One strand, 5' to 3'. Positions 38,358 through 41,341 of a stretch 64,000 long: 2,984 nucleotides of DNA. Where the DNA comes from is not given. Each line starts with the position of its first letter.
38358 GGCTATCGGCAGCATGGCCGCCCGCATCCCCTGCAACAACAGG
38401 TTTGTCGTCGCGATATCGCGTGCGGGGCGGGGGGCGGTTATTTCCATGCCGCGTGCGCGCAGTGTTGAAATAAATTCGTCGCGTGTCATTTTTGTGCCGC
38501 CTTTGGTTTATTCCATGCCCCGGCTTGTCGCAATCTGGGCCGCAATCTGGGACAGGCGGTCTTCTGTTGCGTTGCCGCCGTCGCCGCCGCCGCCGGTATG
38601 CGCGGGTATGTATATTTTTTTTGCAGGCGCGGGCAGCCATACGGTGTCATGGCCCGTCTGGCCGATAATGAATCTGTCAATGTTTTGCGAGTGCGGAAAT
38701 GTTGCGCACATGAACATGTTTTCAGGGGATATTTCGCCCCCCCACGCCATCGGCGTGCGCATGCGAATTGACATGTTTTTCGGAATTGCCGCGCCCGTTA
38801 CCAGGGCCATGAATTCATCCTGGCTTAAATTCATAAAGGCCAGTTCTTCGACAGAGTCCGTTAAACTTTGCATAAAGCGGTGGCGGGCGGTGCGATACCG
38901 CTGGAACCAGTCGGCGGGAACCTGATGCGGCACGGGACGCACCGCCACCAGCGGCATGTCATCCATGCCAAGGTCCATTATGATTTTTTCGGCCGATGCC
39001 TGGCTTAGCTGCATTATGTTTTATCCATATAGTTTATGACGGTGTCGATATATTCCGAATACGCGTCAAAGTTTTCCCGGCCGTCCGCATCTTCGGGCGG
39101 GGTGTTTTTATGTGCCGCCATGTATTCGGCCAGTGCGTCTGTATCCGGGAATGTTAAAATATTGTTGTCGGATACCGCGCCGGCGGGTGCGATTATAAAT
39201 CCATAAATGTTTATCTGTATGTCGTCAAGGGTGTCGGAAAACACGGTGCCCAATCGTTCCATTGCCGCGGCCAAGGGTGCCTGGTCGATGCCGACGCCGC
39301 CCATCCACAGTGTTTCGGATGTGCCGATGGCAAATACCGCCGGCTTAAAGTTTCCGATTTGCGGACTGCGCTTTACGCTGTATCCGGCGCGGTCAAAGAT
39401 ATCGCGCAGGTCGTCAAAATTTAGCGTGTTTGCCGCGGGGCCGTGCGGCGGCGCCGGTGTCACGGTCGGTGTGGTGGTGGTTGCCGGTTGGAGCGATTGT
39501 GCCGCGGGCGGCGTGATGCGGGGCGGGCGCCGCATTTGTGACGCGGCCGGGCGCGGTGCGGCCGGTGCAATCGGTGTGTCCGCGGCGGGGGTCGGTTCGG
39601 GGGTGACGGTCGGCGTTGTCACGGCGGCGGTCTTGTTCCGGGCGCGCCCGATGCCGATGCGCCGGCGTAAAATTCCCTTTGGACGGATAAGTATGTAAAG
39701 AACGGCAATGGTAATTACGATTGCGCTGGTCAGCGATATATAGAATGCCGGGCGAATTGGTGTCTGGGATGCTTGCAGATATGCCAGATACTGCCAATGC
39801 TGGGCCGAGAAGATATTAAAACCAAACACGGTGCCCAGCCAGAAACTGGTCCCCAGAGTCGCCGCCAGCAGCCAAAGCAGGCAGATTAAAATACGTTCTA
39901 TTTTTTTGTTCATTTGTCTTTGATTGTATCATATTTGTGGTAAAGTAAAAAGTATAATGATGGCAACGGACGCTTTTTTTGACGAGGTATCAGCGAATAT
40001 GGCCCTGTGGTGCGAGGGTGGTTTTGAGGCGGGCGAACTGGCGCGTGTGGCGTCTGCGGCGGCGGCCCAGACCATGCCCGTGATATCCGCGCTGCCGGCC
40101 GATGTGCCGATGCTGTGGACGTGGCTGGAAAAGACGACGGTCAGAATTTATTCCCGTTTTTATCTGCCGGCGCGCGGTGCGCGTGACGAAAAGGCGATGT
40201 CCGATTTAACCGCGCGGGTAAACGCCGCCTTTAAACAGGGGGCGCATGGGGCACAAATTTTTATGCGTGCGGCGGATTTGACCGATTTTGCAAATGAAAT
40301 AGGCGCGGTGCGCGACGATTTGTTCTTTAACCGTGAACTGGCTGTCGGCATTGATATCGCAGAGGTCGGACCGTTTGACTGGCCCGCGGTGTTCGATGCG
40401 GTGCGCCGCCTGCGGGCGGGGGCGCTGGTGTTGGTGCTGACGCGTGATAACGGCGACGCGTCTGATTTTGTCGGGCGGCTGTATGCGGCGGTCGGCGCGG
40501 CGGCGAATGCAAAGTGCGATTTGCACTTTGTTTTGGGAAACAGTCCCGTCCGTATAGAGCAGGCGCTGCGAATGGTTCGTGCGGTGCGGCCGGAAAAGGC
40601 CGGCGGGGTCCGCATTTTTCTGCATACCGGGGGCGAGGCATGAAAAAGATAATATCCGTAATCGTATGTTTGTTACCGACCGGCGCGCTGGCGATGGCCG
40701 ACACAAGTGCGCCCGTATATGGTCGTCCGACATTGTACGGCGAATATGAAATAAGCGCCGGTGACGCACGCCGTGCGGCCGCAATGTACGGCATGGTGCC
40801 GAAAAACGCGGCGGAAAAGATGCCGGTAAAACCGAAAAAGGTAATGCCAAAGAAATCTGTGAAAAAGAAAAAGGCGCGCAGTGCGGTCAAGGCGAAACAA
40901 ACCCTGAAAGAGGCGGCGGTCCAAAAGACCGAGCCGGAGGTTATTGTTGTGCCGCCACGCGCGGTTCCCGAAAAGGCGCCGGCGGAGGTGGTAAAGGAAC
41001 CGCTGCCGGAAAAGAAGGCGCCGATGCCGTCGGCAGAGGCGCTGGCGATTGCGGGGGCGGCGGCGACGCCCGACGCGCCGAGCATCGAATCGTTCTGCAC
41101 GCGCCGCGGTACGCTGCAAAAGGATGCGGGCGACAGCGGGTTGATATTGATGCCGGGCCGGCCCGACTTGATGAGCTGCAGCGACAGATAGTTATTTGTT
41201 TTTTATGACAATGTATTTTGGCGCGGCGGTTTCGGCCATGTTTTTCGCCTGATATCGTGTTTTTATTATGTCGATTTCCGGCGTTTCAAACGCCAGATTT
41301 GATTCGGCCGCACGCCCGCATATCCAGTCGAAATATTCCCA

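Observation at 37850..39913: Four-gene operon of uncharacterised proteins ending in a ribbon-helix-helix protein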

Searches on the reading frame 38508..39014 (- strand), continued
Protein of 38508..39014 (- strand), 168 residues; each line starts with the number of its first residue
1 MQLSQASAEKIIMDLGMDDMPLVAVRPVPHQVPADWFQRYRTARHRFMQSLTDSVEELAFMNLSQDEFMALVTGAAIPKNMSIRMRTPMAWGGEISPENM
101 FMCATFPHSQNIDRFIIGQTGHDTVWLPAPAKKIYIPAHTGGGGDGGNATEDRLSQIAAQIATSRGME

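Call 100: fold_search(model_id=the predicted structure, library=pdb)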
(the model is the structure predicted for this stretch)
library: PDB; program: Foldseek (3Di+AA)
matches with E <= 10: 87; with E <= 0.001: 0
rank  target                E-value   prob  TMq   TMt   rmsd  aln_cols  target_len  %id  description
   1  9siu_A                3.9e-01  0.23  0.23  0.13  10.5       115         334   14  Type I-F_HNH variant Cascade bound to dsDNA, HNH domain in outwards position (released 2026-02-18)
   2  8w1p_G                6.3e-01  0.09  0.21  0.11  22.3       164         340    9  Structure of Selenomonas sp. Cascade (SsCascade) (released 2024-08-07)
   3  8ydb_J                7.2e-01  0.35  0.22  0.12   8.3        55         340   22  Type I-FHNH Cascade-dsDNA intermediate complex (released 2024-07-31)
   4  9sjo_A                8.1e-01  0.09  0.22  0.13  22.2       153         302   10  Type I-F_HNH variant Cascade target-free RNP, HNH domain in middle position (released 2026-02-04)
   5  9shx_A                9.7e-01  0.20  0.22  0.12  11.8        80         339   15  Type I-F_HNH variant Cascade bound to dsDNA, HNH domain in middle position (released 2026-02-04)
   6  9sjm_A                1.1e+00  0.33  0.22  0.12   6.8        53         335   21  Type I-F_HNH variant Cascade target-free RNP, HNH domain in inwards position (released 2026-02-04)
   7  8z0l_F                1.2e+00  0.08  0.23  0.12  23.3       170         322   10  Cryo-EM structure of Cas8-HNH system at partial R-loop state (released 2024-10-02)
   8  3ueb_E                1.2e+00  0.04  0.15  0.21  11.5       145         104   10  Crystal structure of TON_0450 from Thermococcus onnurineus NA1 (released 2012-10-10)
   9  9sit_A                1.6e+00  0.07  0.22  0.12  22.1       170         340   10  Type I-F_HNH variant Cascade bound to dsDNA, HNH domain in inwards position (released 2026-02-18)
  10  3r5x_D                1.8e+00  0.06  0.15  0.10  12.6       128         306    6  Crystal Structure of D-alanine--D-Alanine Ligase from Bacillus anthracis complexed with ATP (released 2011-04-06)
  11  2dvi_A                1.9e+00  0.02  0.17  0.09  22.3       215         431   12  Complex structure of CCA-adding enzyme, mini-DCC and CTP (released 2006-11-14)
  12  8zdy_G                2.0e+00  0.18  0.22  0.12   6.8        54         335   20  Cryo-EM structure of Cas8-HNH system at target free state (released 2024-10-02)
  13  9mn9_E                2.1e+00  0.04  0.18  0.05  11.2        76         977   13  Structure of the human mitochondrial promoter-initiated transcription elongation complex, P-EC13 (released 2025-08-06)
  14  5mkw_B                2.3e+00  0.06  0.19  0.25  15.6       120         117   14  Crystal structure of the human ZRANB3 HNH domain (released 2017-06-28)
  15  3e5n                  2.3e+00  0.02  0.15  0.09  17.2       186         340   12  Crystal structure of D-alanine-D-alanine ligase from Xanthomonas oryzae pv. oryzae KACC10331 (released 2009-08-18)
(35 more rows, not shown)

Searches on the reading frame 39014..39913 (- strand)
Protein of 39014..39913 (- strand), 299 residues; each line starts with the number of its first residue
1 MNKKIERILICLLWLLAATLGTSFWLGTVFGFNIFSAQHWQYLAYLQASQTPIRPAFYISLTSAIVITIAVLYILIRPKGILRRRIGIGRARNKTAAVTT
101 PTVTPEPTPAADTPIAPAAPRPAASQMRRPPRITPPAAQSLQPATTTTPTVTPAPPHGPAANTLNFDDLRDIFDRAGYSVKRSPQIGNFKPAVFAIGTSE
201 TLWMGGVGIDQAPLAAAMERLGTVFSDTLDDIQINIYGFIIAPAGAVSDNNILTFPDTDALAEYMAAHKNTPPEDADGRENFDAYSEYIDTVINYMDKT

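Call 3: search_protein_families(library=pfam, proteins=[window:39014-39913:-], max_evalue=0.1)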
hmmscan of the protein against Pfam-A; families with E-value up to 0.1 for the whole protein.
window:39014-39913:- (299 aa): 1 family
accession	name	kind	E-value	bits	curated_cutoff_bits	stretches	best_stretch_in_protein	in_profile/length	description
PF03824.22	NicO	-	0.013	15.3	27.7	1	21-77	6-64/287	High-affinity nickel-transport protein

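Call 4: search_protein_families(library=ncbifam, proteins=[window:39014-39913:-], max_evalue=0.1)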
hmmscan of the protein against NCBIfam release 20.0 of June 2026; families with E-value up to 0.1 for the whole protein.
window:39014-39913:- (299 aa): 1 family
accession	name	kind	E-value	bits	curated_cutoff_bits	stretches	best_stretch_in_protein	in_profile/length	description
NF011524.0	PRK14963.1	equivalog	0.059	12.4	601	1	75-167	494-579/647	DNA polymerase III subunits gamma and tau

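Call 5: search_protein_families(library=padloc, proteins=[window:39014-39913:-], max_evalue=0.1)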
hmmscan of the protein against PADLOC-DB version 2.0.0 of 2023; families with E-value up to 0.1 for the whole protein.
window:39014-39913:- (299 aa): 0 families

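Call 6: search_protein_families(library=phrogs, proteins=[window:39014-39913:-], max_evalue=0.1)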
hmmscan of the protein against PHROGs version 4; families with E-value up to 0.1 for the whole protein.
window:39014-39913:- (299 aa): 0 families

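Call 8: list_cluster_members(proteins=[window:39014-39913:-, window:38508-39014:-, window:38055-38489:-, window:37850-38047:-, window:39924-40643:+, window:40640-41191:+, window:41867-43444:+])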
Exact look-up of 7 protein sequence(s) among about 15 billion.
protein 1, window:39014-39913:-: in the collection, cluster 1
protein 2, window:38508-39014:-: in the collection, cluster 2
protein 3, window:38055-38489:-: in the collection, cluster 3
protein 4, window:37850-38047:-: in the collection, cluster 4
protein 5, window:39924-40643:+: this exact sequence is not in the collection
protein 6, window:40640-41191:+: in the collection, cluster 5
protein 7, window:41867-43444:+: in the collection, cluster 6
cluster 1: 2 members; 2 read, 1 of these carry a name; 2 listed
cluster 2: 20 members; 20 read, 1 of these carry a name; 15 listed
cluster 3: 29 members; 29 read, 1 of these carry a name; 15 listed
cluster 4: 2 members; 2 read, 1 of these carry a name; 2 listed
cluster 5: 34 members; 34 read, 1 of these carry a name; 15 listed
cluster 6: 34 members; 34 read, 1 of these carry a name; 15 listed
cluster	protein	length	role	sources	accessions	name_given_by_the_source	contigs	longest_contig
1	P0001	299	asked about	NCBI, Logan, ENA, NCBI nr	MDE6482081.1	MAG: hypothetical protein K2L25_04665 [Alphaproteobacteria bacterium] | hypothetical protein [Alphaproteobacteria bacterium]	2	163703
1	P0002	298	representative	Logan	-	-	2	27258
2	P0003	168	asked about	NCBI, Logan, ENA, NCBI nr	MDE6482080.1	MAG: hypothetical protein K2L25_04660 [Alphaproteobacteria bacterium] | hypothetical protein [Alphaproteobacteria bacterium]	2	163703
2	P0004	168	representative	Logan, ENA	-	-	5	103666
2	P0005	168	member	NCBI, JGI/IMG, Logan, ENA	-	-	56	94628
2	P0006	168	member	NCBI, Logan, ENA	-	-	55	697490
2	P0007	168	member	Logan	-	-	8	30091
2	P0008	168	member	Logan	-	-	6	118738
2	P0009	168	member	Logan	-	-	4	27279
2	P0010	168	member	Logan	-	-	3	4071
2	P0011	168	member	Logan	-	-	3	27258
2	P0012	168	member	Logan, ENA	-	-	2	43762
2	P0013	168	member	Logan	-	-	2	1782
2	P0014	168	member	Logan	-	-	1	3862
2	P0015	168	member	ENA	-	-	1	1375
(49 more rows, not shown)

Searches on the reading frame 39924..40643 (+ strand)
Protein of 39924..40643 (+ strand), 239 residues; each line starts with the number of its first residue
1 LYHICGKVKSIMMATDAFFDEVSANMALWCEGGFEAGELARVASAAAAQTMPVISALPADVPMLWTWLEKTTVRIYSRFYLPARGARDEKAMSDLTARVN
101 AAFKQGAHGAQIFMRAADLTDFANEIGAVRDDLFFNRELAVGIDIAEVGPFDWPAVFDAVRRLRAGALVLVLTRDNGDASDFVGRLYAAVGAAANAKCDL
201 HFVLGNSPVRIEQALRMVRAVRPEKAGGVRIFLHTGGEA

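Call 3: search_protein_families(library=pfam, proteins=[window:39924-40643:+], max_evalue=0.1)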
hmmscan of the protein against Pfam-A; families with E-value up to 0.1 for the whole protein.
window:39924-40643:+ (239 aa): 0 families

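Call 4: search_protein_families(library=ncbifam, proteins=[window:39924-40643:+], max_evalue=0.1)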
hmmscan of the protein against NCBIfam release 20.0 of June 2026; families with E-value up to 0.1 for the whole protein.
window:39924-40643:+ (239 aa): 0 families

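Call 5: search_protein_families(library=padloc, proteins=[window:39924-40643:+], max_evalue=0.1)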
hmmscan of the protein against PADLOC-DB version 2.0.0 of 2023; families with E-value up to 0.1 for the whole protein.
window:39924-40643:+ (239 aa): 0 families

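Call 6: search_protein_families(library=phrogs, proteins=[window:39924-40643:+], max_evalue=0.1)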
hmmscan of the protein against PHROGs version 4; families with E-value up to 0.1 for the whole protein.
window:39924-40643:+ (239 aa): 0 families

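Call 38: search_solved_structures(query=A5, max_evalue=10)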
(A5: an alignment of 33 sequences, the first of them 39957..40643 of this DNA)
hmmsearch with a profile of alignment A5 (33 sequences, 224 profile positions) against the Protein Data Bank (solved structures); distinct sequences matched with E-value up to 10: 0.

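Call 77: search_protein_families(library=pfam, alignment_id=A5, max_evalue=1)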
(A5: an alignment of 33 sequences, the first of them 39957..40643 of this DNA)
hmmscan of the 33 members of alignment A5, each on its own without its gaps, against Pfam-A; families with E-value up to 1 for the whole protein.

A. member 1, window:39957-40643:+ (228 aa): 0 families

B. families by the number of members that match (of 33 scanned): 8 families
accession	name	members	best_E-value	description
PF03665.18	UPF0172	1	0.047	Uncharacterised protein family (UPF0172)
PF25101.1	Spectrin_7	1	0.096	Animal spectrin repeats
PF20529.3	DUF6744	1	0.16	Family of unknown function (DUF6744)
PF18669.6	Trp_ring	1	0.18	Trimeric autotransporter adhesin Trp ring domain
PF00710.25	Asparaginase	1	0.19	Asparaginase, N-terminal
PF04109.21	ATG9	1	0.27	Autophagy protein ATG9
PF13134.11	DUF3948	1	0.4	Protein of unknown function (DUF3948)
PF21848.1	DUF6907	1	0.57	Domain of unknown function (DUF6907)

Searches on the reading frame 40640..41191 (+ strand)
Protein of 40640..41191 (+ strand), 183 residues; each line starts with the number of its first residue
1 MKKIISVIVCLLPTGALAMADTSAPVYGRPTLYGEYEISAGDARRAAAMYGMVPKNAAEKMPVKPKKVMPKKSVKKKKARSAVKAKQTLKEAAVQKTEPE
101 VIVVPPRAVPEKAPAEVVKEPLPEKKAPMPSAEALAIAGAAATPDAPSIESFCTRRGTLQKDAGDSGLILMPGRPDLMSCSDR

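Call 3: search_protein_families(library=pfam, proteins=[window:40640-41191:+], max_evalue=0.1)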
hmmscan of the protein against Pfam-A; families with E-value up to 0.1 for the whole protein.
window:40640-41191:+ (183 aa): 0 families

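Call 4: search_protein_families(library=ncbifam, proteins=[window:40640-41191:+], max_evalue=0.1)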
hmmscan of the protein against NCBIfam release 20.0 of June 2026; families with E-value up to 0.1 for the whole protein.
window:40640-41191:+ (183 aa): 0 families

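Call 5: search_protein_families(library=padloc, proteins=[window:40640-41191:+], max_evalue=0.1)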
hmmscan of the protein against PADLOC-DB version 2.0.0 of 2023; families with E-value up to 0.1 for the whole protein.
window:40640-41191:+ (183 aa): 0 families

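Call 6: search_protein_families(library=phrogs, proteins=[window:40640-41191:+], max_evalue=0.1)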
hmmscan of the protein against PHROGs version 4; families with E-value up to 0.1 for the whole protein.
window:40640-41191:+ (183 aa): 1 family
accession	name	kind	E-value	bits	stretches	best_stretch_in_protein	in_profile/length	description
phrog_7896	-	unknown function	0.095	13.9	0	60-107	43-89/92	-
